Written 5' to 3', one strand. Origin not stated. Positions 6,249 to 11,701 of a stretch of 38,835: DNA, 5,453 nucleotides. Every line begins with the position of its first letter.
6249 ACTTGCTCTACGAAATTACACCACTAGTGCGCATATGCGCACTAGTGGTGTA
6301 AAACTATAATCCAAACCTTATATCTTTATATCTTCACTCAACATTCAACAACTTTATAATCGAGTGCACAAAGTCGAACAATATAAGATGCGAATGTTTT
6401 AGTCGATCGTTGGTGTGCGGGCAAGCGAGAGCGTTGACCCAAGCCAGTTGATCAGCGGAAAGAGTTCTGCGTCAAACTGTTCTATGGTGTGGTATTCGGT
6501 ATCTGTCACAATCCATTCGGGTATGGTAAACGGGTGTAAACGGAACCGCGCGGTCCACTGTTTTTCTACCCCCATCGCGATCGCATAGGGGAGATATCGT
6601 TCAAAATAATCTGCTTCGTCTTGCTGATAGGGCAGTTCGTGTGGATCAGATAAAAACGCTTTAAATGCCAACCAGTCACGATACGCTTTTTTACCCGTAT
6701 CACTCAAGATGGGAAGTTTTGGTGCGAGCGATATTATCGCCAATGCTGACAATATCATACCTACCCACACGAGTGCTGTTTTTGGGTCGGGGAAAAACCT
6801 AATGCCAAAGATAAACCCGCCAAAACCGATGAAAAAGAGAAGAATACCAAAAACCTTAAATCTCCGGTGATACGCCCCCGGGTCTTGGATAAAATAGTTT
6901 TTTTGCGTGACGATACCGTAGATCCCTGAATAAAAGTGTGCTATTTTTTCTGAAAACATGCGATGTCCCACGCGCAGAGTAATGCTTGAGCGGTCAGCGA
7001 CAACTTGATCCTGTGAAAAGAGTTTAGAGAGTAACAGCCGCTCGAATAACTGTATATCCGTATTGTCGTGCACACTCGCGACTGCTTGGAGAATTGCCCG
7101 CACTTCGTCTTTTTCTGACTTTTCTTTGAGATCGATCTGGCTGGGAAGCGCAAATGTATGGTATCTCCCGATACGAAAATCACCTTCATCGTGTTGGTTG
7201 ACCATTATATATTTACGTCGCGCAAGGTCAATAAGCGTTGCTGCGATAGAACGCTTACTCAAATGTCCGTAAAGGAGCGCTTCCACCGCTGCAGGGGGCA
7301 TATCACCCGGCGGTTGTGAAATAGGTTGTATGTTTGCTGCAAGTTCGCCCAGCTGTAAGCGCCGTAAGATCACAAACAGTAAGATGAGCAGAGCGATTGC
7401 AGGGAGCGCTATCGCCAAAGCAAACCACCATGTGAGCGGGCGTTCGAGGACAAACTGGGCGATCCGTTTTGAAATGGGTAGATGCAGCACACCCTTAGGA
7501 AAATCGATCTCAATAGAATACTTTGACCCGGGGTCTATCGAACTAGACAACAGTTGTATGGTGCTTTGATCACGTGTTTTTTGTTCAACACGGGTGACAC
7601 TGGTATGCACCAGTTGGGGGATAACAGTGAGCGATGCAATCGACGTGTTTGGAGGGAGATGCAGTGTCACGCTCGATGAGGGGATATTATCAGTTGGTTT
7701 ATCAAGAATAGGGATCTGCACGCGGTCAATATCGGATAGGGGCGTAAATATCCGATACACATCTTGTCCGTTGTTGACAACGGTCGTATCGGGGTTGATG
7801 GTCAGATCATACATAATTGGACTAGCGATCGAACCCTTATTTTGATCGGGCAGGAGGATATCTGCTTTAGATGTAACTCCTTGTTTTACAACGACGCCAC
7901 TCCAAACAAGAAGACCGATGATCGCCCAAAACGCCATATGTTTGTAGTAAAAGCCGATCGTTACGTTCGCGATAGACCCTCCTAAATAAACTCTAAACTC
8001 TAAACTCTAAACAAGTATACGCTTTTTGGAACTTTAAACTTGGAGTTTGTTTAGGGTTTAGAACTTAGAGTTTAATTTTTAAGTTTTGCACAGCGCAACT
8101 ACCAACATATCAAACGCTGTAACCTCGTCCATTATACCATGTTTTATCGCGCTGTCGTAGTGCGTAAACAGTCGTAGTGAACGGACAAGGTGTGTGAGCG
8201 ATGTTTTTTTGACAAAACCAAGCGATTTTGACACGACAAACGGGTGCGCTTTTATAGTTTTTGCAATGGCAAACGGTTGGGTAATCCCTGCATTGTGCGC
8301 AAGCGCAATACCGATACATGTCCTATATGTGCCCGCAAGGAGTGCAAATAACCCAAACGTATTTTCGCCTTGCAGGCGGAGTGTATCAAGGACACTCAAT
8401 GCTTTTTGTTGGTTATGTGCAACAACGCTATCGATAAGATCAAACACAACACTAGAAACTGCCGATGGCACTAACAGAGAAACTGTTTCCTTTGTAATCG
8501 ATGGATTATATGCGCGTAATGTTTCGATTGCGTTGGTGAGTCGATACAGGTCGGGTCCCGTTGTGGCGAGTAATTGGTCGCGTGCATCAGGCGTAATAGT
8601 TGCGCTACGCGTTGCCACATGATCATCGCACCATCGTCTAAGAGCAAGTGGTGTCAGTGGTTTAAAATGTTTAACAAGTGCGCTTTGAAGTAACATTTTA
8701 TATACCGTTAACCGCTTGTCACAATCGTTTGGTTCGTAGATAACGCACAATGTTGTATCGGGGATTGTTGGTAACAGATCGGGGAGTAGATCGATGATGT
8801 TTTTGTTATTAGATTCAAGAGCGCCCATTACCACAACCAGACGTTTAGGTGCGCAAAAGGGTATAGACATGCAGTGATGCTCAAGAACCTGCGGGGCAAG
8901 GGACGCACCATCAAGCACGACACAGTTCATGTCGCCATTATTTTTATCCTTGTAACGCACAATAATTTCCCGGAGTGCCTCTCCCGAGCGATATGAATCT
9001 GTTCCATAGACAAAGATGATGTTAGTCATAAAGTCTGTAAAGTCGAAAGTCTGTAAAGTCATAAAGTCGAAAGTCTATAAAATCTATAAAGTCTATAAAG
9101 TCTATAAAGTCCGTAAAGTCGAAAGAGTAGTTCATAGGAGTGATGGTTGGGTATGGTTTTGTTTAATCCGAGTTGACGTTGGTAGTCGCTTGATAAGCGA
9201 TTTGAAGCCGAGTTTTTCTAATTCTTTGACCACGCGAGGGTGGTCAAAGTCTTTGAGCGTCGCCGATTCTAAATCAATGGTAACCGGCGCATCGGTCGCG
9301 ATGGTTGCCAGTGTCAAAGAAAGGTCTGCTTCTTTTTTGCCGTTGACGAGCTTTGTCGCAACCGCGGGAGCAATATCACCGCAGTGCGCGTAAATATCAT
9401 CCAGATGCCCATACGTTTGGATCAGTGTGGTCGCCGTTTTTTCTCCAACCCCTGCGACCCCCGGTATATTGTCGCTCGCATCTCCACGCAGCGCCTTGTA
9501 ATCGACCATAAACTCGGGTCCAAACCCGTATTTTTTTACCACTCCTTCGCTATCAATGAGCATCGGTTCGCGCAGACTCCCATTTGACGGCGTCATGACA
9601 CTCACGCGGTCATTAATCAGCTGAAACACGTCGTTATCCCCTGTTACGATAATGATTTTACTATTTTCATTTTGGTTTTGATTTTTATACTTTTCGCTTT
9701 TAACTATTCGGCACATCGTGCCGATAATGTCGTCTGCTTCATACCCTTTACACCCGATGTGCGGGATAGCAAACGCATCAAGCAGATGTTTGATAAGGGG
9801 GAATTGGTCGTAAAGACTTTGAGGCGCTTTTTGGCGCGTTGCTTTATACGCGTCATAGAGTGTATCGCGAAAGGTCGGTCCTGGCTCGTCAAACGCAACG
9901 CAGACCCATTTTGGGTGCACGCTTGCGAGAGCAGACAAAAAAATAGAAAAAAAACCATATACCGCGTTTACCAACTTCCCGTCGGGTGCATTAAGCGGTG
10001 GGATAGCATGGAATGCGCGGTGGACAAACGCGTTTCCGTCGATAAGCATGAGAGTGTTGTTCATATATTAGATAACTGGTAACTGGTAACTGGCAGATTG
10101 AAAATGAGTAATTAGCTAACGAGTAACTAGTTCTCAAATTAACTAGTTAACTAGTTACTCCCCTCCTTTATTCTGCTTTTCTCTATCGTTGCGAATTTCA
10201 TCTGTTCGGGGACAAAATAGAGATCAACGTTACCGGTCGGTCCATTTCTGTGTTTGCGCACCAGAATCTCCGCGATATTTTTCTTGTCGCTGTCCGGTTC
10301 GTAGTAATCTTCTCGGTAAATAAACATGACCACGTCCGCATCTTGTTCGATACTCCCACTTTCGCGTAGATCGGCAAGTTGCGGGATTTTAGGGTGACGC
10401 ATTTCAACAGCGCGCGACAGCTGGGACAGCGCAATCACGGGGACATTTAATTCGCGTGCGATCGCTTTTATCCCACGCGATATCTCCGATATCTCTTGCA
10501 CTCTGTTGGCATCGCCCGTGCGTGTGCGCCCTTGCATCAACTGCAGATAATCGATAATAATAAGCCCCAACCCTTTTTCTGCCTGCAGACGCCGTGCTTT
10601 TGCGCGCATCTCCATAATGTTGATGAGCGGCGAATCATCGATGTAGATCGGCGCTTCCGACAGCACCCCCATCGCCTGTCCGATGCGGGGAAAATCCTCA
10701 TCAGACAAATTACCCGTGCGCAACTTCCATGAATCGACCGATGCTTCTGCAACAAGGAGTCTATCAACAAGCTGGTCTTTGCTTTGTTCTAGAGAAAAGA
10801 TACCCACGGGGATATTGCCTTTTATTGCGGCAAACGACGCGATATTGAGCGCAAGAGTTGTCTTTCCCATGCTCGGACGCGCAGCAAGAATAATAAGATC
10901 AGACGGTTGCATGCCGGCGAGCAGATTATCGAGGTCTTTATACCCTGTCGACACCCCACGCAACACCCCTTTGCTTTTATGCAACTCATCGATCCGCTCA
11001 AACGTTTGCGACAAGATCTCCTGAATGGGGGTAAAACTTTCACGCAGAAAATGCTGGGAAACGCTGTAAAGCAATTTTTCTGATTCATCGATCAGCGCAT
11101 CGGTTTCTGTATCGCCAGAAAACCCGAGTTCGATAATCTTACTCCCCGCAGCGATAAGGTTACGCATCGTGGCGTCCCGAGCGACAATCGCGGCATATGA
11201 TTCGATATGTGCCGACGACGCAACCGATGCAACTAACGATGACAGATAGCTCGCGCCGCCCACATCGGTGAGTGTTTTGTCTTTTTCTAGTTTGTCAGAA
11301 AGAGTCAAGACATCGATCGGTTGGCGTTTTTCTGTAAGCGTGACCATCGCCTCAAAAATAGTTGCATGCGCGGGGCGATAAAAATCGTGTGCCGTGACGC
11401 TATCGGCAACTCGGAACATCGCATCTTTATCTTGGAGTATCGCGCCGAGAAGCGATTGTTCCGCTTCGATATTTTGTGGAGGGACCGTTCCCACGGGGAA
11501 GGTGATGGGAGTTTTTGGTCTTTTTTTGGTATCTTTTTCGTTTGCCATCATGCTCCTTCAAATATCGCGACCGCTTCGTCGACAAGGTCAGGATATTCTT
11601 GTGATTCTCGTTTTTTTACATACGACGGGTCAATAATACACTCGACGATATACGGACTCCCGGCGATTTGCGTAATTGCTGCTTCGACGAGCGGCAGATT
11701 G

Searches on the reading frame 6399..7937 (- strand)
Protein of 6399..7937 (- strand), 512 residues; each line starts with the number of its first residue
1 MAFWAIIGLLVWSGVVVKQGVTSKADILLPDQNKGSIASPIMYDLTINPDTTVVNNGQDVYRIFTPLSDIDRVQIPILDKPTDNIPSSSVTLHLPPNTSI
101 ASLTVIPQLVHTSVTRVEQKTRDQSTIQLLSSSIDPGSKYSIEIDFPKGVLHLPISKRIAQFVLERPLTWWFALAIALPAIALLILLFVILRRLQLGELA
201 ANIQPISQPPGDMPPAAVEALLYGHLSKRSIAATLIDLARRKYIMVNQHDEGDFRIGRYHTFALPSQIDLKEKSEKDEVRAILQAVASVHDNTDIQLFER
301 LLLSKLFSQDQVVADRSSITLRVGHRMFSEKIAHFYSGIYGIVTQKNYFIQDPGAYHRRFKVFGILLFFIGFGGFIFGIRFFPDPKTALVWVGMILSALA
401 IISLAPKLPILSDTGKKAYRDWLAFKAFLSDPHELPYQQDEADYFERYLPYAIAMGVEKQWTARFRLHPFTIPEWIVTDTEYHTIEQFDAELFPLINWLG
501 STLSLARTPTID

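Call 15: search_protein_families(library=pfam, proteins=[window:6399-7937:-], max_evalue=0.00001)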
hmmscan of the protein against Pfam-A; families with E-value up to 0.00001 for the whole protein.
window:6399-7937:- (512 aa): 1 family
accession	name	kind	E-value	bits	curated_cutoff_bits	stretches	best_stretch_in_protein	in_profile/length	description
PF20990.2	DUF2207_C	-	6.6e-35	121.4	33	1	209-465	8-247/247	Predicted membrane protein (DUF2207) C-terminal domain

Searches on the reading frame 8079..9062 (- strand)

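Call 15: search_protein_families(library=pfam, proteins=[window:8079-9062:-], max_evalue=0.00001)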
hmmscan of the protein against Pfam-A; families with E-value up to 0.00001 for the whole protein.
window:8079-9062:- (327 aa): 2 families
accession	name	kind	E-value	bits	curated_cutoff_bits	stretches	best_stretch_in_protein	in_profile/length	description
PF21694.2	DNA_pol3_delta_C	-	7.9e-22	78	27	1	206-323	4-120/121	DNA polymerase III delta subunit, C-terminal domain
PF06144.19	DNA_pol3_delta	-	2.2e-13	50.7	21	1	18-134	3-124/124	DNA polymerase III, delta subunit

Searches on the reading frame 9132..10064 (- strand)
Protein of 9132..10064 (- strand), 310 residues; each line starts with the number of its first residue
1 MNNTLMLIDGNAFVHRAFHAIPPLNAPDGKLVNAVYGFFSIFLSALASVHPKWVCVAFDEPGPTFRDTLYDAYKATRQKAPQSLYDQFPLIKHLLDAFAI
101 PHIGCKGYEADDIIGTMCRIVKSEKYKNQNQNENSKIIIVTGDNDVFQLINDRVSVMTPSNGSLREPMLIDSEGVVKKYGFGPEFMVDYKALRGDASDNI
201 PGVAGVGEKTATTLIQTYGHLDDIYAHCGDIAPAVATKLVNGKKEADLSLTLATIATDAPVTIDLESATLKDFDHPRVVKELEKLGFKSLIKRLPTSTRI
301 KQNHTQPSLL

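Call 15: search_protein_families(library=pfam, proteins=[window:9132-10064:-], max_evalue=0.00001)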
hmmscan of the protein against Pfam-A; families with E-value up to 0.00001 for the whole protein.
window:9132-10064:- (310 aa): 2 families
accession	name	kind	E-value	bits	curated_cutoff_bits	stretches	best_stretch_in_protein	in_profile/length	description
PF02739.22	5_3_exonuc_N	-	1.5e-50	171.5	34.3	1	4-180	1-164/164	5'-3' exonuclease, N-terminal resolvase-like domain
PF01367.25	5_3_exonuc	-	5.4e-30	104.2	40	1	183-274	3-95/97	5'-3' exonuclease, C-terminal SAM fold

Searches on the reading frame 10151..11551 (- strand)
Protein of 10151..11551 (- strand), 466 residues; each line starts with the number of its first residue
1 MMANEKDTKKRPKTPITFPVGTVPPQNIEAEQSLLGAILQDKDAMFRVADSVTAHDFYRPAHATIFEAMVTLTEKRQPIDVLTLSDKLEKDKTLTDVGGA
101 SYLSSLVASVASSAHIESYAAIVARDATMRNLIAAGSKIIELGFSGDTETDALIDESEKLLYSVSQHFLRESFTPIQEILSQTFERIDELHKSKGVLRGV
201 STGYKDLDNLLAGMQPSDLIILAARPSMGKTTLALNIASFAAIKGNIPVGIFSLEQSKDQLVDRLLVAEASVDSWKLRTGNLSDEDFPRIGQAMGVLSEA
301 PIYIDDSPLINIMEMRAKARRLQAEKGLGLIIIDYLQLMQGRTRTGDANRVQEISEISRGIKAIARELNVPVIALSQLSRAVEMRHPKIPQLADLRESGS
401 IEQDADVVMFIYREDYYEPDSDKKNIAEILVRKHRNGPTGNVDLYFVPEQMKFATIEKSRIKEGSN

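Call 15: search_protein_families(library=pfam, proteins=[window:10151-11551:-], max_evalue=0.00001)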
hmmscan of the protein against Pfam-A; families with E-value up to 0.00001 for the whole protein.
window:10151-11551:- (466 aa): 3 families
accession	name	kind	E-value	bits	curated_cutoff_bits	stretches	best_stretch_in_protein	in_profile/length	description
PF03796.21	DnaB_C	-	3.1e-108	361.4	27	1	199-454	1-254/255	DnaB-like helicase C terminal domain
PF00772.26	DnaB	-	8.3e-36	122.6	23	1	24-124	2-102/103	DnaB-like helicase N terminal domain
PF13481.12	AAA_25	-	1.1e-12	48.4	27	1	207-378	22-190/195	AAA domain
